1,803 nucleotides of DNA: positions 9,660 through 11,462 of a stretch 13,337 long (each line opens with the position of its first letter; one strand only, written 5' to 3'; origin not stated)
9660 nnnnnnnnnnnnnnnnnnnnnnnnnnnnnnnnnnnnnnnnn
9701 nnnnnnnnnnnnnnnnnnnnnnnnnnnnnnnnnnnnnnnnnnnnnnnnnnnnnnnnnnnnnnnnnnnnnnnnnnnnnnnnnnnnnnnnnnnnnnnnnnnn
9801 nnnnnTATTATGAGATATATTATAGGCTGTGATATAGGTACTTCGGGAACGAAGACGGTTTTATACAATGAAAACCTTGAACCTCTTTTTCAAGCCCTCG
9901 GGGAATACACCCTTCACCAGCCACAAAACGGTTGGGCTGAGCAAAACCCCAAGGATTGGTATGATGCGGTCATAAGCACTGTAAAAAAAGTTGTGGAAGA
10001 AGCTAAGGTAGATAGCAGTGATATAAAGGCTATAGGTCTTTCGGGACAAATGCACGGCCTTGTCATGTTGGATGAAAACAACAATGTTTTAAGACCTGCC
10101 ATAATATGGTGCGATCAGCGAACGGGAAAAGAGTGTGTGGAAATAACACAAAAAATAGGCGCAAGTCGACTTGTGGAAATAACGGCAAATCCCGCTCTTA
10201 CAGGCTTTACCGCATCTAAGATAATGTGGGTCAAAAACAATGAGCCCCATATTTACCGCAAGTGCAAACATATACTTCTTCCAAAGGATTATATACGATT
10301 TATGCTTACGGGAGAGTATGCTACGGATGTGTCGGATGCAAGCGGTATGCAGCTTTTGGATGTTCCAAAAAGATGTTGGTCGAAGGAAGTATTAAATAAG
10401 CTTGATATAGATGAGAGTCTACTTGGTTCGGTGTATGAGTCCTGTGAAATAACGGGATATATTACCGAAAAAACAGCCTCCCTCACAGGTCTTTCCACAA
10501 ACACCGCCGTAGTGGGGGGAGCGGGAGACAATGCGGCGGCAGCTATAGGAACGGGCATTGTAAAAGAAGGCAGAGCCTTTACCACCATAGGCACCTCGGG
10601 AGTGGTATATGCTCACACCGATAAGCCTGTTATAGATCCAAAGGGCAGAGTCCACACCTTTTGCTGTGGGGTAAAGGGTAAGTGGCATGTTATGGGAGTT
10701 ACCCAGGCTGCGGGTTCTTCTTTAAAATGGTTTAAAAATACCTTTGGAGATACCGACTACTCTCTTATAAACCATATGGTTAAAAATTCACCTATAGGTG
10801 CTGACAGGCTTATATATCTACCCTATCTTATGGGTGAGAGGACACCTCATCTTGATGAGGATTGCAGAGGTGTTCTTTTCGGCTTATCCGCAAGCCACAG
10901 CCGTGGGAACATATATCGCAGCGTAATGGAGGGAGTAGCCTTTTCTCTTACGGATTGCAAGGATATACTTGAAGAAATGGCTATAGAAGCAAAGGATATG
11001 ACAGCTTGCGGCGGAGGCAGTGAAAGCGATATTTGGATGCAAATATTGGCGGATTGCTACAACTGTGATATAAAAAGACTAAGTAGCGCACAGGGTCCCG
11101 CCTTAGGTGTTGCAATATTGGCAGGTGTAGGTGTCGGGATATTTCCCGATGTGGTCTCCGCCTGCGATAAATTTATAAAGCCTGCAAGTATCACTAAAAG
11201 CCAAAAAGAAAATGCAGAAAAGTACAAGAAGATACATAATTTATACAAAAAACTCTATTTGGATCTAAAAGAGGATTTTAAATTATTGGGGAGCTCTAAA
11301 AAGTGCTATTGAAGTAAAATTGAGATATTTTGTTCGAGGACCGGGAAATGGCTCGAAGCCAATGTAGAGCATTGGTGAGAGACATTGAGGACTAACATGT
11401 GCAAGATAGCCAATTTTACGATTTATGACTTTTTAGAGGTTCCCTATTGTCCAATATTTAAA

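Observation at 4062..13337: Four same-orientation copies of a ~157-bp structured repeat (family A) with 17-bp terminal inverted repeats bracket every gene block in the window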

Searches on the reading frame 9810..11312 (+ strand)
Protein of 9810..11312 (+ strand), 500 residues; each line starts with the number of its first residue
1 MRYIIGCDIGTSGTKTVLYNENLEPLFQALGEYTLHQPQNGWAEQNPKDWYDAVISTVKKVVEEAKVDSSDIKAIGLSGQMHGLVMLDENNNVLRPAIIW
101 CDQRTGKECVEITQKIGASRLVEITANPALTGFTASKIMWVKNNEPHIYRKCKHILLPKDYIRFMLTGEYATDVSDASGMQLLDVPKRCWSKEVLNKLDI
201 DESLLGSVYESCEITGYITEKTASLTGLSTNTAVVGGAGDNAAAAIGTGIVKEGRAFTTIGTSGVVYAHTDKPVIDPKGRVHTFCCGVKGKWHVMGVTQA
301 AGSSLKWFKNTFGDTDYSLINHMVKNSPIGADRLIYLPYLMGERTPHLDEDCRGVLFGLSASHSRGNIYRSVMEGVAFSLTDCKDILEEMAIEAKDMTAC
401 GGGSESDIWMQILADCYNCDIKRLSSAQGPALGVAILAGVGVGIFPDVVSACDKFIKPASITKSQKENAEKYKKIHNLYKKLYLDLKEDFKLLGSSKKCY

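Call 28: find_related_loci(query=window:9810-11312:+, collection=genome_contigs, flank=10000)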
Query window:9810-11312:+ (500 aa) in genome_contigs; peptide patterns used: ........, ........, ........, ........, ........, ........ (x = any residue, [..] = any of these).
386 stretches matched a pattern; 346 encode a relative of the query (tblastn E <= 1e-3); the best 80 are kept; 80 distinct loci.
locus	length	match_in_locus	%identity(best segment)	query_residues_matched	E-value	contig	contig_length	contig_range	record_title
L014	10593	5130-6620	75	1-493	0e+0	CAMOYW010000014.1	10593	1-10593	MAG: uncultured Clostridia bacterium isolate SRR873602_bin.112_metaWRAP_v1.3_MAG genome assembly, contig: NODE_15328_len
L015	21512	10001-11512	72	1-493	0e+0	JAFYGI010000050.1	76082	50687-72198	MAG: Bacillota bacterium isolate RGIG7065 Sheep_Rumen.Co__c3159162, whole genome shotgun sequence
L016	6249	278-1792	68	1-494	0e+0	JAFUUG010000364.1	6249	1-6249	MAG: Bacillota bacterium isolate RGIG4831 Roe_deer_Rumen-1__c289251, whole genome shotgun sequence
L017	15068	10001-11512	72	1-493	0e+0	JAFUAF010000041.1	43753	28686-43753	MAG: Bacillota bacterium isolate RGIG4310 Roe_deer_Duodenum-2__c1366, whole genome shotgun sequence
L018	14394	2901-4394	66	1-487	0e+0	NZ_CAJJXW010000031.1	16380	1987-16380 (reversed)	MAG: uncultured Megamonas sp. isolate ERR414306-bin.36, whole genome shotgun sequence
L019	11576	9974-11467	66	1-487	0e+0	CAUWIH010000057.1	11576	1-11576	MAG: uncultured Megamonas sp. isolate SRS10476985__bin114 genome assembly, contig: SRS10476985_NODE_6766_length_11576_co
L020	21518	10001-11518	64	1-495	0e+0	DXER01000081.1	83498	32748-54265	MAG TPA_asm: Candidatus Megamonas gallistercoris isolate ChiGjej6B6-7947 ChiGjej6B6M5__C252531_L83498_SAMN08009849, whol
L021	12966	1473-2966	67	1-493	0e+0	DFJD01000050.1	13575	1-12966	MAG TPA_asm: Clostridiales bacterium UBA3680 UBA3680_contig_41286, whole genome shotgun sequence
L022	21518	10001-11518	63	1-495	0e+0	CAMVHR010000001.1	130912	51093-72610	MAG TPA_asm: uncultured Treponema sp. isolate SRR8387716_bin.39_metaWRAP_v1.3_MAG genome assembly, contig: ERZ14209542.1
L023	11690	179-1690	63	1-493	0e+0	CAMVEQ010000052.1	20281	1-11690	MAG TPA_asm: uncultured Treponema sp. isolate SRR8387718_bin.12_metaWRAP_v1.3_MAG genome assembly, contig: ERZ14209544.3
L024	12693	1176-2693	63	1-495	0e+0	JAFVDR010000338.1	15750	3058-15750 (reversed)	MAG: Treponema sp. isolate RGIG5076 Roe_deer_Rumen.Co__c1476412, whole genome shotgun sequence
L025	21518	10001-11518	62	1-495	0e+0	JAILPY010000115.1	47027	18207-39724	MAG: Treponema sp. isolate RUI344 k141_7404780_flag=0_multi=19.9955_len=47027, whole genome shotgun sequence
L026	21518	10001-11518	62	1-495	0e+0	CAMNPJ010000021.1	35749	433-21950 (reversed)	MAG: uncultured Treponema sp. isolate SRR873597_bin.149_metaWRAP_v1.3_MAG genome assembly, contig: NODE.2225_length_3574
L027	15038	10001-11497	62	1-488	0e+0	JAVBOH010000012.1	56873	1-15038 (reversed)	MAG: Oscillospiraceae bacterium isolate EPI_MAG_00103 c_000001159142, whole genome shotgun sequence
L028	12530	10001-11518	62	1-495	0e+0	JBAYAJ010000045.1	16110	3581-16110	MAG: Treponema sp. isolate SO_2016_CLC_T1_67 scaffold02895_PH3_Jul14_2016, whole genome shotgun sequence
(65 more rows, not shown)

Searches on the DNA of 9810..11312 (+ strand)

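Call 55: search_with_rna_model(model_id=R1, sources=[L014, L015, L016, L017, L018, L019, L020, L021, L022, L023, L024, L025, L026, L027, L028, L029, L030, L031, L032, L033, L034, L035, L036, L037, L038, L039, L040, L041, L042, L043, L044, L045, L046, L047, L048, L049, L050, L051, L052, L053, L054, L055, L056, L057, L058, L059, L060, L061, L062, L063, L064, L065, L066, L067, L068, L069, L070, L071, L072, L073, L074, L075, L076, L077, L078, L079, L080, L081, L082, L083, L084, L085, L086, L087, L088, L089, L090, L091, L092, L093], max_evalue=1)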
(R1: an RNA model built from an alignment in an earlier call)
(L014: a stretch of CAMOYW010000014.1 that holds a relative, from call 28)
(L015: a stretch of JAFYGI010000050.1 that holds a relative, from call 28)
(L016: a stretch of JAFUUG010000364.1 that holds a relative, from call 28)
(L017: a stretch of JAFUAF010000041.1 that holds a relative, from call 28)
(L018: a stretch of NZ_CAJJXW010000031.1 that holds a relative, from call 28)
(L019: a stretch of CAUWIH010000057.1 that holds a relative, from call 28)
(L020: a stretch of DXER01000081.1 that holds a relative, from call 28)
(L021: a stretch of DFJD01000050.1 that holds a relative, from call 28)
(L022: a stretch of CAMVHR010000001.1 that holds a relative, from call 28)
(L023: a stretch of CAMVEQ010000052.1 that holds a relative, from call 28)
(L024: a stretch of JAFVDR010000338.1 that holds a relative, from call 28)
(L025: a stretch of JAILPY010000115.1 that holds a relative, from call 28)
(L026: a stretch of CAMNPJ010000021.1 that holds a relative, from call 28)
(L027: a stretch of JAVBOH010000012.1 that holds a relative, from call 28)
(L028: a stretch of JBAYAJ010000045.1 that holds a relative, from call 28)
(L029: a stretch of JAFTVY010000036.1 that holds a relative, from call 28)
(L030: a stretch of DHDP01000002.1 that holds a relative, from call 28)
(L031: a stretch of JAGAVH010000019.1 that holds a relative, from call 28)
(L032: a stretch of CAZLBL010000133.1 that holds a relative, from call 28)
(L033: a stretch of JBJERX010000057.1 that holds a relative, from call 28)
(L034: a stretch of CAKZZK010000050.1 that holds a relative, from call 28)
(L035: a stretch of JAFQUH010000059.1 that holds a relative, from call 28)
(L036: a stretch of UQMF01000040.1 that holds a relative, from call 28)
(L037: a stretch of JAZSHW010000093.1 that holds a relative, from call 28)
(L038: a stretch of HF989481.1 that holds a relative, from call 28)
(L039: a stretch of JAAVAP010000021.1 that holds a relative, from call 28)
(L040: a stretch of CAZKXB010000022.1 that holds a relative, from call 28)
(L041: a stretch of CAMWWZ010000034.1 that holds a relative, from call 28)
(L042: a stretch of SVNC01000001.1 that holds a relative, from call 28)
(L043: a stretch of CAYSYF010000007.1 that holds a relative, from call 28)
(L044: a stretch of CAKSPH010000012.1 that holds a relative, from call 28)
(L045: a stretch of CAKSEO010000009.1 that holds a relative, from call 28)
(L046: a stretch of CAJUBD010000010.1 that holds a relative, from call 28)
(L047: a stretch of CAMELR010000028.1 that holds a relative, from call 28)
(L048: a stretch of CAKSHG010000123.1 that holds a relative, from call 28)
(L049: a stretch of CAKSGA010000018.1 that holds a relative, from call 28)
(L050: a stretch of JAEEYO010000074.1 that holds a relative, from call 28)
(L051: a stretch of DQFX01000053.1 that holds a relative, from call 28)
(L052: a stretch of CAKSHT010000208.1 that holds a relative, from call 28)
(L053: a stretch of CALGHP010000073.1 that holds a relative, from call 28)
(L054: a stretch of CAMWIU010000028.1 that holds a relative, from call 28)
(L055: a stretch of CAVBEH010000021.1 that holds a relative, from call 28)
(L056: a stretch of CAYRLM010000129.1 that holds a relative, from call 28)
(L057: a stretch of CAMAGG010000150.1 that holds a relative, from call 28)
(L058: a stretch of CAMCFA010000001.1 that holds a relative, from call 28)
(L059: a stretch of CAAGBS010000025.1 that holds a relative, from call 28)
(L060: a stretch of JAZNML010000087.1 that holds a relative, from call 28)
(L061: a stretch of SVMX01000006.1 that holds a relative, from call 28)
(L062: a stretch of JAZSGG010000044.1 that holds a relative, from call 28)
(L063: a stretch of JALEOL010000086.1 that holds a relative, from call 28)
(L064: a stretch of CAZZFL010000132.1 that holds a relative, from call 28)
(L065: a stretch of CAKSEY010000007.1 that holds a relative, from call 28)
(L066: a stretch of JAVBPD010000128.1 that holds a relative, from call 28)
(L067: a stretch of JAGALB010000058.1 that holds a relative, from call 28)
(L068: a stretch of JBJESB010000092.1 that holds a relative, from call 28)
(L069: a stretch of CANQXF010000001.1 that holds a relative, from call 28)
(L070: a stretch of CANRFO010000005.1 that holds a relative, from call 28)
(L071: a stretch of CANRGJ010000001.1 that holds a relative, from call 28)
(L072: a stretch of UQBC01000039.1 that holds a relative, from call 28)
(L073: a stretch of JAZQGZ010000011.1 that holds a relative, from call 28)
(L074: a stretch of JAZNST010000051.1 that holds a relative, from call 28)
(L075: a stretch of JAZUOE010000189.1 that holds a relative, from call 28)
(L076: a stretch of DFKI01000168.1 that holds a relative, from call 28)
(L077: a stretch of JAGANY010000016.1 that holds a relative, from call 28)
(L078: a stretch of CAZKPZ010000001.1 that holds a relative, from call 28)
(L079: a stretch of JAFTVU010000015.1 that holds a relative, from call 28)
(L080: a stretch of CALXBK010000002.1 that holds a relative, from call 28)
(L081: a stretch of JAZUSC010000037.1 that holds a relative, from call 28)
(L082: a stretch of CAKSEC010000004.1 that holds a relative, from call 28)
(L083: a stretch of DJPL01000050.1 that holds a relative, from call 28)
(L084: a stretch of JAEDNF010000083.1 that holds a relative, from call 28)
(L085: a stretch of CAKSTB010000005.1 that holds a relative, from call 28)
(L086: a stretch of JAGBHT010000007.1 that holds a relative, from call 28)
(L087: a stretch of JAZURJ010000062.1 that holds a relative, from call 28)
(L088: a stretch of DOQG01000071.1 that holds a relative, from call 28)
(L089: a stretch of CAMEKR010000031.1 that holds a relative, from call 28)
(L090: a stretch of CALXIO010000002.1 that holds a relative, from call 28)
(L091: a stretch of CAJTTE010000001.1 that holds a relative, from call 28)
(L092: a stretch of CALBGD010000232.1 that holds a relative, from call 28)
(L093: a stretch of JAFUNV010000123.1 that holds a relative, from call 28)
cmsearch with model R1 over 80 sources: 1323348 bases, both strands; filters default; matches with E-value up to 1: 0.
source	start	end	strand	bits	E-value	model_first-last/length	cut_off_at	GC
